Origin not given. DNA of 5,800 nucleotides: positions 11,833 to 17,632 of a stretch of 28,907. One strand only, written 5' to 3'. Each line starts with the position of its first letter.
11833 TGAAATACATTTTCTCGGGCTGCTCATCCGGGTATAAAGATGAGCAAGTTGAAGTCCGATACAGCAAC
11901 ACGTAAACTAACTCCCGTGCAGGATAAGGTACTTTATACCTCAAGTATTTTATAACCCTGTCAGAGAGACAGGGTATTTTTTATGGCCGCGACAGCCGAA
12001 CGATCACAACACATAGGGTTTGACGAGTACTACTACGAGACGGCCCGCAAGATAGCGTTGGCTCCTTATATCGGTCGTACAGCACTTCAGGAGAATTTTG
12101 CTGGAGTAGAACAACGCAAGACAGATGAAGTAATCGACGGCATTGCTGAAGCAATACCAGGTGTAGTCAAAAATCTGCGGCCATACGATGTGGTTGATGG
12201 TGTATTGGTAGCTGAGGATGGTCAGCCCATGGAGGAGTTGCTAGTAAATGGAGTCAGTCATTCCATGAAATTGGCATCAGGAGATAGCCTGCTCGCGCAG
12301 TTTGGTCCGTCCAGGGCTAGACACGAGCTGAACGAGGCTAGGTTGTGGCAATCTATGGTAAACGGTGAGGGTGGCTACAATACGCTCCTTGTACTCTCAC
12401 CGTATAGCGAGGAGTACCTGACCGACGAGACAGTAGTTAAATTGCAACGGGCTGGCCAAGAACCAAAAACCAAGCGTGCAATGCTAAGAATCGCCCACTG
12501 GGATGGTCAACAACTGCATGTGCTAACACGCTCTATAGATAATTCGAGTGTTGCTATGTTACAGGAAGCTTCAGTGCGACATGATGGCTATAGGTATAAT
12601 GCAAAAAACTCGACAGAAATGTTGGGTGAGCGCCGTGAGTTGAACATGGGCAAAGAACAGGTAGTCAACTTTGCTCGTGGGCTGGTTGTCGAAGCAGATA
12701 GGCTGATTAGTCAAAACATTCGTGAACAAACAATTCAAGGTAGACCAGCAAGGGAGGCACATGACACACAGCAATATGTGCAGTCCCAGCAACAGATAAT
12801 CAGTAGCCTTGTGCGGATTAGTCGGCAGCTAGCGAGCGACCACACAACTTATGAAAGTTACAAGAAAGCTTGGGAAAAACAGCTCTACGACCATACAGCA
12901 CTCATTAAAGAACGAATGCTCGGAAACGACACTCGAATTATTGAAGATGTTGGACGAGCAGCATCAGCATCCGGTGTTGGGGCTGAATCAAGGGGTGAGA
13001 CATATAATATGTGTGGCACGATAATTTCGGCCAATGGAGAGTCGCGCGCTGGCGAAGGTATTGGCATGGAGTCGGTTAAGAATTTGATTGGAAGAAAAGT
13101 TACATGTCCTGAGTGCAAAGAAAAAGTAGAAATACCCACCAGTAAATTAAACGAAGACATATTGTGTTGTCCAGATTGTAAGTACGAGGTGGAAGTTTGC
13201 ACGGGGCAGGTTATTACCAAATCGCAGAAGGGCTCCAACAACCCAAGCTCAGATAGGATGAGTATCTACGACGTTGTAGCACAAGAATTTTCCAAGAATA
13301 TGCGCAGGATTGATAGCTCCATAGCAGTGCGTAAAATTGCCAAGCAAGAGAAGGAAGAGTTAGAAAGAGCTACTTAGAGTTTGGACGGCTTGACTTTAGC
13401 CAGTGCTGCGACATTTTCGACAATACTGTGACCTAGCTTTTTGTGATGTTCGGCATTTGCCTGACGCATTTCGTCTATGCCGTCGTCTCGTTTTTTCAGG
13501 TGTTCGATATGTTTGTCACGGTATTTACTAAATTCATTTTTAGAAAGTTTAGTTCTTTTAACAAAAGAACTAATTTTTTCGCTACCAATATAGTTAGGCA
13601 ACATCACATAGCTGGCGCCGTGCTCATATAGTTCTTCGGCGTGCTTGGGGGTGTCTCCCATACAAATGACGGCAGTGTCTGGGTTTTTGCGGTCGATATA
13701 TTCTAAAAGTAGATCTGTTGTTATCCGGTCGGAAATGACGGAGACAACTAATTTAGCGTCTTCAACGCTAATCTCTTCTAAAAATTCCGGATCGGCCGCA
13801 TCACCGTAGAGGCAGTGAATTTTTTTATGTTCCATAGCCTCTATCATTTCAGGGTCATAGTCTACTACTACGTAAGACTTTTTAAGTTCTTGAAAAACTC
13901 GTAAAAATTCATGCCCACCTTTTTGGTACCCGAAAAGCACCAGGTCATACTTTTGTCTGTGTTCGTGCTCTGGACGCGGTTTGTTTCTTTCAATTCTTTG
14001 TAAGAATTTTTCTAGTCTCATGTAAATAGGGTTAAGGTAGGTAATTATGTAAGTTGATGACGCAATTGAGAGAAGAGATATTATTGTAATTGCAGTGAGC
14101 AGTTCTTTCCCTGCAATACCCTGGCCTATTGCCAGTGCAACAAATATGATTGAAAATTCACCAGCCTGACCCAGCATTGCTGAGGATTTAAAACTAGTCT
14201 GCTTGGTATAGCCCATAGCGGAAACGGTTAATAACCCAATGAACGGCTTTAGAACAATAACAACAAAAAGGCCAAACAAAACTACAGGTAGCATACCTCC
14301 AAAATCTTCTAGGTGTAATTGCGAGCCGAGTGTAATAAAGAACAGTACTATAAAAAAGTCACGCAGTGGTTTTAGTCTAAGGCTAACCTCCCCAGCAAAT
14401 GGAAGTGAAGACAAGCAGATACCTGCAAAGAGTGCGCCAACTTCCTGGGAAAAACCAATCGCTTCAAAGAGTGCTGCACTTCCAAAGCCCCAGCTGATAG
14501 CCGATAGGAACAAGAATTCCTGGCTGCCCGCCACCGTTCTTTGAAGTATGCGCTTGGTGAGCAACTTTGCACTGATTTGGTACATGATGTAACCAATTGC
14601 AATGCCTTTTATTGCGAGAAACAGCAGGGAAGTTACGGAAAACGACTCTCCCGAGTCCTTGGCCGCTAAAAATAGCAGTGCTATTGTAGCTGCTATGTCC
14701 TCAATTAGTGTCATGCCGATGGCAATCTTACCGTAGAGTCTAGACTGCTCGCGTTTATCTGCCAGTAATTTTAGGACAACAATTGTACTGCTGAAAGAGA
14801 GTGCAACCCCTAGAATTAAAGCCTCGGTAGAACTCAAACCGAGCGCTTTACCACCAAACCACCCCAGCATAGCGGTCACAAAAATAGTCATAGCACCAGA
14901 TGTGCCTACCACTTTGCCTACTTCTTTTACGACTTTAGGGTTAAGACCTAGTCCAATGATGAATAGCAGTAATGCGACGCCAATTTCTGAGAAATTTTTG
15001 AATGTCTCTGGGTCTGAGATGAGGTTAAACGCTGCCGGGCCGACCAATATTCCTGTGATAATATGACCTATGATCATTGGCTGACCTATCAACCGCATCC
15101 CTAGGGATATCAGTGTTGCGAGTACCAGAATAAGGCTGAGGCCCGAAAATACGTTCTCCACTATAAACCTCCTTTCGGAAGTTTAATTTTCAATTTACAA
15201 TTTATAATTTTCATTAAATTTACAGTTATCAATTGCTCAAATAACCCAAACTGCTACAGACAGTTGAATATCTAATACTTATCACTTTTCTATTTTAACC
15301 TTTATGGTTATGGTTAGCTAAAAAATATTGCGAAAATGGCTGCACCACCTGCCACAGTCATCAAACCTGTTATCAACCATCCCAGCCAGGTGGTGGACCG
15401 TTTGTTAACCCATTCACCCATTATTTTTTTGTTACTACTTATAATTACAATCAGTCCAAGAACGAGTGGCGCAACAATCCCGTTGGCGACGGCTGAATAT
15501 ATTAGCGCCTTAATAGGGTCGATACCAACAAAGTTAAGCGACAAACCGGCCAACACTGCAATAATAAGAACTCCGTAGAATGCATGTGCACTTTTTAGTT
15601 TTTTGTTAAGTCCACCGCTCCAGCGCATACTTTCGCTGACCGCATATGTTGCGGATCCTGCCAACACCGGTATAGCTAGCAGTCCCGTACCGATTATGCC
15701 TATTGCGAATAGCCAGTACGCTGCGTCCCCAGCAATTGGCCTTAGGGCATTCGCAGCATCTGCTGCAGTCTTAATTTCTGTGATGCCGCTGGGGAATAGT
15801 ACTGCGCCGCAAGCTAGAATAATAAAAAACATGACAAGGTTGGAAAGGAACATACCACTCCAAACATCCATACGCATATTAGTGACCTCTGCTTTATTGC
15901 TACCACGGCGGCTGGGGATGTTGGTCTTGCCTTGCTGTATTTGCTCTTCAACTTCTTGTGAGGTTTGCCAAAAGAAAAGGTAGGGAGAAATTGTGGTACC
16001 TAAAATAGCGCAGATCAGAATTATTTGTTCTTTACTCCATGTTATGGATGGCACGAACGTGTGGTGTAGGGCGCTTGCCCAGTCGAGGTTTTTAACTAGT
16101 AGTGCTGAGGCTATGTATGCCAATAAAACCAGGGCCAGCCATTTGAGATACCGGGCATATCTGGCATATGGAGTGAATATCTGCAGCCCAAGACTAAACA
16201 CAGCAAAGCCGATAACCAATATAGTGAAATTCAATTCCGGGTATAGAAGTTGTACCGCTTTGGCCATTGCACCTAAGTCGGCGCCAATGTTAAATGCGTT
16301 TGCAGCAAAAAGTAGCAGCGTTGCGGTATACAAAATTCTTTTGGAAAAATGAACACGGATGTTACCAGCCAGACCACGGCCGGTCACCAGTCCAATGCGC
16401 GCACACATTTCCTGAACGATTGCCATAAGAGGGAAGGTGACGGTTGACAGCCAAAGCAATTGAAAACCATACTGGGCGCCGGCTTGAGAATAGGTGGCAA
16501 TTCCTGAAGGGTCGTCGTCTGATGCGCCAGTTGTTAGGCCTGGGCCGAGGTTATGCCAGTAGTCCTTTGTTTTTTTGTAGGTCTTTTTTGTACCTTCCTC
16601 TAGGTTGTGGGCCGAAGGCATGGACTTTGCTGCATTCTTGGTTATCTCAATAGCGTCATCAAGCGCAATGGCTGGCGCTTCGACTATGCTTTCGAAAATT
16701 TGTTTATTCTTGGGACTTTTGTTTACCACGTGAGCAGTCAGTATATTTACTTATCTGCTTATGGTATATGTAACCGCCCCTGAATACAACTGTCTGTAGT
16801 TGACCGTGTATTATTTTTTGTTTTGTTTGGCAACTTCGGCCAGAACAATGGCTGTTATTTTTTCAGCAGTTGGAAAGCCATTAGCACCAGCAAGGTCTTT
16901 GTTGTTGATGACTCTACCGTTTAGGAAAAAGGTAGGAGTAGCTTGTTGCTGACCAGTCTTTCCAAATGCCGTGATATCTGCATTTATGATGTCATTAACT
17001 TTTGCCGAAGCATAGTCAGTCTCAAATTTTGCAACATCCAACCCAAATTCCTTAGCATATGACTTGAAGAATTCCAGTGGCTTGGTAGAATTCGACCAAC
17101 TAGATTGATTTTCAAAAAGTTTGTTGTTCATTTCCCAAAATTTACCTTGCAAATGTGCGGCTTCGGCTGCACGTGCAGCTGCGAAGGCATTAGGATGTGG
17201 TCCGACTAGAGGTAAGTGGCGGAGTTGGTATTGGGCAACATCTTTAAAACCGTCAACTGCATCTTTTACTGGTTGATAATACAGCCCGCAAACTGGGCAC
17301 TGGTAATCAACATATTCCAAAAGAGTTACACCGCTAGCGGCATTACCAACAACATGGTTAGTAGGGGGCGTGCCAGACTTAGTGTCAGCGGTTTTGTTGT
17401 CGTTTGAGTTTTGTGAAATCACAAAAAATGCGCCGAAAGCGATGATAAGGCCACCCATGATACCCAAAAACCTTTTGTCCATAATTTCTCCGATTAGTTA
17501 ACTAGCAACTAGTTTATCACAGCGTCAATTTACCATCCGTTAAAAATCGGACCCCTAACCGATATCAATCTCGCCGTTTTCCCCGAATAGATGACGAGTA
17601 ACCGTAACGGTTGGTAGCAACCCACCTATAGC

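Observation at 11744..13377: Variant cobalamin riboswitch with a complete OFF-type expression platform controlling an unknown zinc-ribbon protein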

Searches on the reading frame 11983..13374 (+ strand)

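Call 8: search_protein_families(library=pfam, proteins=[window:11983-13374:+], max_evalue=0.01)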
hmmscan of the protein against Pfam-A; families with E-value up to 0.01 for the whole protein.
window:11983-13374:+ (464 aa): 1 family
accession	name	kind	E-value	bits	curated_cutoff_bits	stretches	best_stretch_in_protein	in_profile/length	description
PF21344.3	Zn_ribbon_LysW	-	0.0025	17.9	27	1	373-406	1-34/46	Alpha-aminoadipate carrier protein LysW-like, globular domain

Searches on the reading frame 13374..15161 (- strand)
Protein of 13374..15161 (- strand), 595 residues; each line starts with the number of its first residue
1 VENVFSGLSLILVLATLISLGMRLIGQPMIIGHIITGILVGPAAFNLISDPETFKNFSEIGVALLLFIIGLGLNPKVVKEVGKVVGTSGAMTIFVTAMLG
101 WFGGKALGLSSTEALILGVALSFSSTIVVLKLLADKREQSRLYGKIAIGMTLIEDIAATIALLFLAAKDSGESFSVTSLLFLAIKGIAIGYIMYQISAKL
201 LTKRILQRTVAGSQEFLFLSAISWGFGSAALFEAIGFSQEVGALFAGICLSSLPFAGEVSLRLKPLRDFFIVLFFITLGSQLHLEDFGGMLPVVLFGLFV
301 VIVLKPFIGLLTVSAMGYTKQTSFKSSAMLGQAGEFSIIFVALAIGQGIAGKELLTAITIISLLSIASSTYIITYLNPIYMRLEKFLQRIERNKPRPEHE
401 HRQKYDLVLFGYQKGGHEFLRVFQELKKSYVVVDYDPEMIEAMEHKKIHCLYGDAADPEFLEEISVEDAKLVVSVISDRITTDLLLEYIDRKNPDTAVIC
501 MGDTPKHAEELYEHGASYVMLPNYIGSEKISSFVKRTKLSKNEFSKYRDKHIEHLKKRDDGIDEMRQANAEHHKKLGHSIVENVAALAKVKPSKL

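Call 8: search_protein_families(library=pfam, proteins=[window:13374-15161:-], max_evalue=0.01)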
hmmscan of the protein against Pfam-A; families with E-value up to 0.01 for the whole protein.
window:13374-15161:- (595 aa): 2 families
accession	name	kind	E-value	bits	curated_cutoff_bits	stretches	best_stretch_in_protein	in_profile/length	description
PF00999.27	Na_H_Exchanger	-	1.7e-52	179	26.2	1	12-367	4-363/375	Sodium/hydrogen exchanger, transmembrane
PF02254.24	TrkA_N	-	1e-18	68.2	23.8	1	408-522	2-116/116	TrkA-N domain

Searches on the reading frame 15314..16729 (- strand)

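Call 8: search_protein_families(library=pfam, proteins=[window:15314-16729:-], max_evalue=0.01)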
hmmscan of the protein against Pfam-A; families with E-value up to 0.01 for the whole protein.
window:15314-16729:- (471 aa): 1 family
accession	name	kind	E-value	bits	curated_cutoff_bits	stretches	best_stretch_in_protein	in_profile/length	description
PF01566.24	Nramp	-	6.2e-85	285.8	29.8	1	77-443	1-356/357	Natural resistance-associated macrophage protein-like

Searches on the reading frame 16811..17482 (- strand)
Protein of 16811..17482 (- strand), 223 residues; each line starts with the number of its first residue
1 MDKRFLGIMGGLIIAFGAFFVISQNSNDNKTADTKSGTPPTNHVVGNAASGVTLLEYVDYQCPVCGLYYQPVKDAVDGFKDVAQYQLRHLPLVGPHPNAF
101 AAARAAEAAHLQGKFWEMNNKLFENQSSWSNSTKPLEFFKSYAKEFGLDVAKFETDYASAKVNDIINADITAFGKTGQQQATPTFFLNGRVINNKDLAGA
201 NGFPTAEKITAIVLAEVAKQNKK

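Call 8: search_protein_families(library=pfam, proteins=[window:16811-17482:-], max_evalue=0.01)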
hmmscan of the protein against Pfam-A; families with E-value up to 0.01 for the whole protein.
window:16811-17482:- (223 aa): 3 families
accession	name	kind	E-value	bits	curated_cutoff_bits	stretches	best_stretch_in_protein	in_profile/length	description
PF13462.12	Thioredoxin_4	-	6.5e-20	72.4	23.2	1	40-196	3-155/165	Thioredoxin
PF01323.26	DSBA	-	3.2e-09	37.3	25.6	1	53-193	1-178/191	DSBA-like thioredoxin domain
PF13743.12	Thioredoxin_5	-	0.00067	19.9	27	1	98-185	73-161/186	Thioredoxin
